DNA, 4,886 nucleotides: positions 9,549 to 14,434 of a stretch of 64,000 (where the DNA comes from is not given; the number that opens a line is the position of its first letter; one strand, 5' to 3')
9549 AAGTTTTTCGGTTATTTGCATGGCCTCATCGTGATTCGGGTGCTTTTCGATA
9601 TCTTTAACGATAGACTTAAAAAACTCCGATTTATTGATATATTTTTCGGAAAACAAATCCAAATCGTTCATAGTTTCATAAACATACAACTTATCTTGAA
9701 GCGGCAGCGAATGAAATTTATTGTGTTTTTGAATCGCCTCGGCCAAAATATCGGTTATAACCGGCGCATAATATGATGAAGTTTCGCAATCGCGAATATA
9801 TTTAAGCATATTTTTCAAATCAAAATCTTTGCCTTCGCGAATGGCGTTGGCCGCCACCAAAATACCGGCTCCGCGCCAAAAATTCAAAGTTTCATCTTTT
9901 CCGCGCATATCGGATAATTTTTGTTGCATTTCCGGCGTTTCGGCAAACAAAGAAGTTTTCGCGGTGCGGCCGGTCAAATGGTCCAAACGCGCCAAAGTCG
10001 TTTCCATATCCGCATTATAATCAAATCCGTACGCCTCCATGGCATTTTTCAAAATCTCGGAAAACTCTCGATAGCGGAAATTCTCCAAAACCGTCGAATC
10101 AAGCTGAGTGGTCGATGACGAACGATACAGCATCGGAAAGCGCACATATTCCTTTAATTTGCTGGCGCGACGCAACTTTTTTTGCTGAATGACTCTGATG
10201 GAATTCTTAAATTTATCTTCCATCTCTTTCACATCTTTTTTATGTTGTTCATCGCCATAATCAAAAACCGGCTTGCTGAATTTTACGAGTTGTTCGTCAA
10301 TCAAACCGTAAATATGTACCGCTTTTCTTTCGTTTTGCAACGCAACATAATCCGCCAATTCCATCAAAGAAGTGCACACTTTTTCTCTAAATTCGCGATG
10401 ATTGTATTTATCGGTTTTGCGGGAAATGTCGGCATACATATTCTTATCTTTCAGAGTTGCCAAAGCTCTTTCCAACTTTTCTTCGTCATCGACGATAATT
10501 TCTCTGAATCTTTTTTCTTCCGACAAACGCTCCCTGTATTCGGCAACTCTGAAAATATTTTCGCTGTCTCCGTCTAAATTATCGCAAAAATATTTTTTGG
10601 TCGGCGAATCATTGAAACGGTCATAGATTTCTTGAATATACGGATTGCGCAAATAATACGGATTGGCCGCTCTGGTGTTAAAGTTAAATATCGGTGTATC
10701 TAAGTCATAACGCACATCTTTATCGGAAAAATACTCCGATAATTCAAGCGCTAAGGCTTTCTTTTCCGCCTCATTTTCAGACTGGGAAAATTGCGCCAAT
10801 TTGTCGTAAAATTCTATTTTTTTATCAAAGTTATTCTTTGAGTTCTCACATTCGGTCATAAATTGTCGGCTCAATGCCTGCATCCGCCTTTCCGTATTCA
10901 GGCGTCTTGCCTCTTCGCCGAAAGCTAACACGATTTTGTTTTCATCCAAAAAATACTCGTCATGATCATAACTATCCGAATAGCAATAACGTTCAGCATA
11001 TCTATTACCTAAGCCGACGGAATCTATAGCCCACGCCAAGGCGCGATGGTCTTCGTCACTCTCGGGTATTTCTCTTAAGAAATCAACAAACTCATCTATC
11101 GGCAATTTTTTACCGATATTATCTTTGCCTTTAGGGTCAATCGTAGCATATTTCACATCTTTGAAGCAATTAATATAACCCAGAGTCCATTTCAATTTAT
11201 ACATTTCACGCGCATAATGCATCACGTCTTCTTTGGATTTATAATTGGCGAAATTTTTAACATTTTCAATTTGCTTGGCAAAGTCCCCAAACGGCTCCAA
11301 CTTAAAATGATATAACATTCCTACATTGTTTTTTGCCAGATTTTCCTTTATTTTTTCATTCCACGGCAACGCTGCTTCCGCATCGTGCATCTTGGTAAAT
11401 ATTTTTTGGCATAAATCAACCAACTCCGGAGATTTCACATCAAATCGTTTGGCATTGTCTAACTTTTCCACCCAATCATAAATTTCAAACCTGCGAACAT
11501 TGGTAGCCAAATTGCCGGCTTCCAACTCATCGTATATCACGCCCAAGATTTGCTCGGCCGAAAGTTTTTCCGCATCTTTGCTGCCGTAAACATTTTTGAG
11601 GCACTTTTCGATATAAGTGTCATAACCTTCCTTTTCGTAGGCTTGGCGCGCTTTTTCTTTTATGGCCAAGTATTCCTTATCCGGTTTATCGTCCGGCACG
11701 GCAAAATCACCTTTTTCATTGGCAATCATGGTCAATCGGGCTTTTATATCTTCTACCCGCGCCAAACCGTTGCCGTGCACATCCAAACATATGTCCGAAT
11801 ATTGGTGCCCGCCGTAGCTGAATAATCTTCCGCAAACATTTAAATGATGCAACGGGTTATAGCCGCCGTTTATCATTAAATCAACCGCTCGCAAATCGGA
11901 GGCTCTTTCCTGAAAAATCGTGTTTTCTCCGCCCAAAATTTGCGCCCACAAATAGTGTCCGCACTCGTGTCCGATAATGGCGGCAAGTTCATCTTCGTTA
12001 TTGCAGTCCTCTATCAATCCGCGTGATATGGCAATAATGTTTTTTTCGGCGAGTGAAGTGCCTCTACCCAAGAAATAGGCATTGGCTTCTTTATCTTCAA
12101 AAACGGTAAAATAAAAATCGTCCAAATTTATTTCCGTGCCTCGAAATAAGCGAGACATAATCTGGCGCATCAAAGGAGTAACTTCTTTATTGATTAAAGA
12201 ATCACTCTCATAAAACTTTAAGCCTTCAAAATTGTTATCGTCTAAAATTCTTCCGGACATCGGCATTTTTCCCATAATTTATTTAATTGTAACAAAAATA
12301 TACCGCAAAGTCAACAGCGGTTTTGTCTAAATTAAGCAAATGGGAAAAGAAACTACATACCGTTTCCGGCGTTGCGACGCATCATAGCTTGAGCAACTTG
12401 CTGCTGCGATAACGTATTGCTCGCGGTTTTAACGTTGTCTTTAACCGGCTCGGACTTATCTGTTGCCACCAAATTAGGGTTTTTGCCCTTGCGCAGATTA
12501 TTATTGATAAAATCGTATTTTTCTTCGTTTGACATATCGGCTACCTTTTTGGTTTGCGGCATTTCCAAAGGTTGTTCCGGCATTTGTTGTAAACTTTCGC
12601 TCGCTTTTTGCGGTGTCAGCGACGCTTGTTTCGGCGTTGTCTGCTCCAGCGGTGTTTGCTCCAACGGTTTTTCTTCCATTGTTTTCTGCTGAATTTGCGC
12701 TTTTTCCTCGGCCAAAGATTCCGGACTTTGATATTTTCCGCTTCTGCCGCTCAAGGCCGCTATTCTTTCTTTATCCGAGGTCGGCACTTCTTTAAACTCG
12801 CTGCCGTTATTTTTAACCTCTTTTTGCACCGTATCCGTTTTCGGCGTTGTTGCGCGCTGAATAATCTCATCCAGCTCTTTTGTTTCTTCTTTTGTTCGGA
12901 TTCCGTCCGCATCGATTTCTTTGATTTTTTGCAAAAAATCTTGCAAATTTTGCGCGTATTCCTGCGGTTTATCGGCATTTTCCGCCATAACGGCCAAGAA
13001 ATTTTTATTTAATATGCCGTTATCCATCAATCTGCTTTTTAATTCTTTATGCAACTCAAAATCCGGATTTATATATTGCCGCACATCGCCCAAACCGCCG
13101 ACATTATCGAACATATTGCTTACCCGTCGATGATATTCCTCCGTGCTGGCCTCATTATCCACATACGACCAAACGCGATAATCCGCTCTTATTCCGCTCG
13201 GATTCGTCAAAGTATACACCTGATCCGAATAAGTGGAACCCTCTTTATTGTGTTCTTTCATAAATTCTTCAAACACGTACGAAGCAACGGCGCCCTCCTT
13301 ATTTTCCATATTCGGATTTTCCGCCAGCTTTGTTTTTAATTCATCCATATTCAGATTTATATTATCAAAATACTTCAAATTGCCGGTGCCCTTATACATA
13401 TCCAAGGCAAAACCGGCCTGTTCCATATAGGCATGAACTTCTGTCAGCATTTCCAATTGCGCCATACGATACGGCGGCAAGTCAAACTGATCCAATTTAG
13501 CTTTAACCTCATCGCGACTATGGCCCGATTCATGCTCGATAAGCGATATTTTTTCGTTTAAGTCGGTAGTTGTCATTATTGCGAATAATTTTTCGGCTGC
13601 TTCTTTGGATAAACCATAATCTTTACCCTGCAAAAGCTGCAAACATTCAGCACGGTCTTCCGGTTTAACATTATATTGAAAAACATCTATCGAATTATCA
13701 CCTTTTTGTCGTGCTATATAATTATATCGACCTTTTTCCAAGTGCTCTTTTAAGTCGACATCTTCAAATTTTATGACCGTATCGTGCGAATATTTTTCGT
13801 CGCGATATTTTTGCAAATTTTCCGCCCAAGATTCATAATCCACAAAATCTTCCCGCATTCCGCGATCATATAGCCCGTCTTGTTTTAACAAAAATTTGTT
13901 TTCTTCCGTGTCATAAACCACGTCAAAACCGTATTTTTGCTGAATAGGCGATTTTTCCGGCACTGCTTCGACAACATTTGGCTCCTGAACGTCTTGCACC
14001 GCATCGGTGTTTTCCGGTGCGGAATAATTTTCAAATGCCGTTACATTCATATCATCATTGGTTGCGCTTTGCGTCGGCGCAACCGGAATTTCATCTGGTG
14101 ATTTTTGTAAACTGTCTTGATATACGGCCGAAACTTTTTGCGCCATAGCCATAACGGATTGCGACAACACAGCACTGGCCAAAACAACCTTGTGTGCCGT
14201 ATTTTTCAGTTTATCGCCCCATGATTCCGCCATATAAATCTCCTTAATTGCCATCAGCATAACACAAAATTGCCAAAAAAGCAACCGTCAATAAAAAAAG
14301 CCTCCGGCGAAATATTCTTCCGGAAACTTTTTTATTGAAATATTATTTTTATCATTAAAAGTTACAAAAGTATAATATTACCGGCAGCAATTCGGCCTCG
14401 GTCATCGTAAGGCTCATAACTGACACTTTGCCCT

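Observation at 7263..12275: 1670-aa protein fusing an M48-like zincin domain to a UbiB/ABC1-like kinase-like domain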

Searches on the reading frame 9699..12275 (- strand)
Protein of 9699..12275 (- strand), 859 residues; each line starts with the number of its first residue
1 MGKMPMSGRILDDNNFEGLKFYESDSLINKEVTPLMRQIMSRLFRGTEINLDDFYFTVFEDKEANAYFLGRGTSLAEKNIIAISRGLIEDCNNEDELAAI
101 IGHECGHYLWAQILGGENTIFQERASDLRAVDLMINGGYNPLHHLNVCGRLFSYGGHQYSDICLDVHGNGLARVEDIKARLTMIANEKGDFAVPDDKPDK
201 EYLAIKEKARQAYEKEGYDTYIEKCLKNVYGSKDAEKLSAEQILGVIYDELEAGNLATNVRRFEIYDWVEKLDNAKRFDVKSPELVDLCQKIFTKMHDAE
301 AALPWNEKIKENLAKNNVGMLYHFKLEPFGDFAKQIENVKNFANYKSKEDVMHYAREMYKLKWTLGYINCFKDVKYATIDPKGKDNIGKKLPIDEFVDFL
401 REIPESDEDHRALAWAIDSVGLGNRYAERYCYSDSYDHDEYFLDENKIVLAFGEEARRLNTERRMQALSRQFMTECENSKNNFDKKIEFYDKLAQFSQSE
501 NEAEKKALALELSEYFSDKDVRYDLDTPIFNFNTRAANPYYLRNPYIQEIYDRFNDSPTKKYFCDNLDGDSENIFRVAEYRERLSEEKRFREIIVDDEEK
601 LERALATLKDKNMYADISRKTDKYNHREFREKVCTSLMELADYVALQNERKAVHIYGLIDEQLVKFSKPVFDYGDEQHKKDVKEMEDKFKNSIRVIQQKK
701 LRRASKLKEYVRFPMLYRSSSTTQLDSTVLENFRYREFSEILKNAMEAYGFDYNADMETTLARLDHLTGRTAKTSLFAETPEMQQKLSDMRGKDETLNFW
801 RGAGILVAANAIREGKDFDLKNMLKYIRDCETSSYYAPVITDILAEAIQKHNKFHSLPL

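Call 52: predict_structure(alignment_id=A3)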
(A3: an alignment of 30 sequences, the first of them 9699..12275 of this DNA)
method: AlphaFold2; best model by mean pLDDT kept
length: 859 residues; sequences in the alignment: 30
mean_pLDDT: 85.6   pTM: 0.59
mean pLDDT of the five models: 85.6, 85.4, 83.5, 83.1, 82.6
residues with pLDDT >= 90: 420; 70-90: 347; 50-70: 70; < 50: 22
segments of 3 or more residues with pLDDT < 50: 1-7, 154-164
pLDDT, mean of each block of 10 residues (from residue 1): 47 87 91 95 90 93 89 72 94 94 92 73 89 94 90 55 57 85 89 85 94 92 94 91 96 89 94 92 95 91 73 89 93 92 91 95 86 77 87 88 92 87 54 67 90 91 89 92 94 96 94 84 82 82 93 95 80 84 90 92 92 90 87 94 92 90 79 72 87 92 93 80 86 88 94 90 83 58 62 79 91 87 82 76 82 68
secondary structure, 60 per line:
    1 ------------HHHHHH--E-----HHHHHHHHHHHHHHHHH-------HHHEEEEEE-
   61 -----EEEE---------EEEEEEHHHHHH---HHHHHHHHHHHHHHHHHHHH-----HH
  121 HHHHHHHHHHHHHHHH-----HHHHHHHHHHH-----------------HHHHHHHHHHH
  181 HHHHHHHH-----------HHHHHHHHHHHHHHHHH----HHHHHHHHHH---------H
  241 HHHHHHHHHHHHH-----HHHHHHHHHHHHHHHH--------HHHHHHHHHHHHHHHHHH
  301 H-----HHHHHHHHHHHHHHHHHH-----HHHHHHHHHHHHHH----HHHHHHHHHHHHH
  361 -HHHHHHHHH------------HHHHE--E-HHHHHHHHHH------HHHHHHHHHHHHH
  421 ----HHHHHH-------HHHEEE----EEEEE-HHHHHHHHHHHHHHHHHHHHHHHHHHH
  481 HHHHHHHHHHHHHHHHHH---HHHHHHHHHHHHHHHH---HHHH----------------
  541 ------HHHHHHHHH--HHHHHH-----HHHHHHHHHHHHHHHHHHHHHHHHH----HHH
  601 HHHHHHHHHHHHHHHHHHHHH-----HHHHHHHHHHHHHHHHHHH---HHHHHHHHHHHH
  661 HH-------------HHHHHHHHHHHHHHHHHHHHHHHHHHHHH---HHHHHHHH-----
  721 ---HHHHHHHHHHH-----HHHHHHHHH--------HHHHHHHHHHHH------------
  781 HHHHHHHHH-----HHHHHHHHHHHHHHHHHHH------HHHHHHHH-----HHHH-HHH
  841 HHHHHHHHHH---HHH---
elements in order (helices of 4 or more, strands of 3 or more residues): H13-18 H27-43 E54-59 E66-69 E79-84 H85-90 H94-113 H119-136 H142-152 H170-188 H200-216 H221-230 H240-253 H259-274 H283-301 H307-324 H330-343 H348-360 H362-370 H383-386 H392-401 H408-420 H425-430 E441-443 E448-452 H454-498 H502-517 H521-524 H547-555 H558-563 H569-593 H598-621 H627-645 H649-662 H676-704 H708-715 H724-734 H740-748 H757-768 H781-789 H795-813 H820-827 H833-836 H838-850

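Call 54: fold_search(model_id=the predicted structure, library=pdb)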
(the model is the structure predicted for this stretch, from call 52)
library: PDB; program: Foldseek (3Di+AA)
matches with E <= 10: 408; with E <= 0.001: 4
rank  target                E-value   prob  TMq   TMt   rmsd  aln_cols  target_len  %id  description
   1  6sar                  8.1e-05  1.00  0.18  0.36  18.9       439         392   14  E coli BepA/YfgC (released 2020-08-26)
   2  6ait_C                1.1e-04  1.00  0.18  0.34  18.1       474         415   14  Crystal structure of E. coli BepA (released 2018-12-26)
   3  6ait_B                1.2e-04  1.00  0.17  0.34  19.6       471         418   12  Crystal structure of E. coli BepA (released 2018-12-26)
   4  3c37_A                3.0e-04  1.00  0.16  0.54   5.5       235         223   16  X-ray structure of the putative Zn-dependent peptidase Q74D82 at the resolution 1.7 A. Northeast Structural Genomics C (released 2008-02-12)
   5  9b31_A                4.4e-03  0.54  0.11  0.10  27.3       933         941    8  Cryo-EM structure of yeast (Nap1)2-Kap114-H2A-H2B (released 2024-11-27)
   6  7onb_C                6.4e-03  0.51  0.12  0.12  27.1       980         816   10  Structure of the U2 5' module of the A3'-SSA complex (released 2021-08-04)
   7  4pjw_A                1.1e-02  0.63  0.14  0.13  27.9       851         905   12  crystal structure of human Stromal Antigen 2 (SA2) in complex with Sister Chromatid Cohesion protein 1 (Scc1), with bo (released 2014-08-27)
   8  8gel_A                1.1e-02  0.33  0.07  0.10  30.7       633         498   14  Cryo-EM structure of synthetic tetrameric building block sC4 (released 2024-03-13)
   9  2h4m_B                1.3e-02  0.44  0.12  0.13  32.5       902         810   11  Karyopherin Beta2/Transportin-M9NLS (released 2006-10-24)
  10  9n73_SP               1.5e-02  0.41  0.13  0.07  37.6      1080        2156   10  SSU processome maturation and disassembly, State G (released 2025-10-29)
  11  4xrk                  1.5e-02  0.35  0.11  0.11  26.6       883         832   12  Crystal Structure of Importin Beta in a Polyethylene Glycol Condition (released 2016-01-27)
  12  8tkf_A                1.8e-02  0.20  0.09  0.05  31.3       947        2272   10  Human Type 3 IP3 Receptor - Activated State (+IP3/ATP/JD Ca2+) (released 2023-11-08)
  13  5uwi_C                2.2e-02  0.35  0.12  0.11  24.2       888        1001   11  Crystal Structure of HDAC5 NES Peptide in complex with CRM1-Ran-RanBP1 (released 2017-03-22)
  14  8ga7                  2.2e-02  0.28  0.07  0.11  33.3       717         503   10  Geometrically programmable nanomaterial construction using regularized protein building blocks (released 2024-03-13)
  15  8tj5_1                2.2e-02  0.23  0.09  0.07  41.2       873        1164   11  Inner spoke ring of the yeast NPC (released 2023-10-11)
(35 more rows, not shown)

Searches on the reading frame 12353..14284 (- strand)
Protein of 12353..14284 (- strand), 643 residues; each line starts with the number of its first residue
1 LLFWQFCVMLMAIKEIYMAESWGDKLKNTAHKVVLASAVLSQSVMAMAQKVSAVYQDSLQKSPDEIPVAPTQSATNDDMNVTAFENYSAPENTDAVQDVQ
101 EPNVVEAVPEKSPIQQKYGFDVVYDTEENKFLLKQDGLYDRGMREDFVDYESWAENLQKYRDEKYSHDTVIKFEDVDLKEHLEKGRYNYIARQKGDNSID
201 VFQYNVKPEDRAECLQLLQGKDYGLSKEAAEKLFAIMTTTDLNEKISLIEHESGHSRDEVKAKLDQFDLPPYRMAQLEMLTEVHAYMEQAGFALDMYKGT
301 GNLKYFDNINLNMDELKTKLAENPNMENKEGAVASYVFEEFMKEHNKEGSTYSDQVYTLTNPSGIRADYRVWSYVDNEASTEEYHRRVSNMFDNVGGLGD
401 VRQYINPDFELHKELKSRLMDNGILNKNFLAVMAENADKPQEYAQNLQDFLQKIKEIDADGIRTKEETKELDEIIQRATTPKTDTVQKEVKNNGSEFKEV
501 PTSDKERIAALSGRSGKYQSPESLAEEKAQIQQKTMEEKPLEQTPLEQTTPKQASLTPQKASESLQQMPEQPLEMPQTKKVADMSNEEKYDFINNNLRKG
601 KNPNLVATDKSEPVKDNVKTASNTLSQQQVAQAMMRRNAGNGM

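Call 9: search_protein_families(library=pfam, proteins=[window:12353-14284:-], max_evalue=0.001)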
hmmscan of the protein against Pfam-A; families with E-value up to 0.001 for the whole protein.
window:12353-14284:- (643 aa): 0 families

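Call 74: search_solved_structures(query=window:12353-14284:-, max_evalue=0.1)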
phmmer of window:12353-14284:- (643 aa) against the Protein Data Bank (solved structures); distinct sequences matched with E-value up to 0.1: 0.

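Call 75: search_protein_families(library=pfam, proteins=[window:12353-14284:-], max_evalue=1)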
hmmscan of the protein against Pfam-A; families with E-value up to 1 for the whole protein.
window:12353-14284:- (643 aa): 0 families

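Call 85: search_protein_families(library=padloc, proteins=[window:12353-14284:-], max_evalue=0.01)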
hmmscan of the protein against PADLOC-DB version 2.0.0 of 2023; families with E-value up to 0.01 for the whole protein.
window:12353-14284:- (643 aa): 0 families
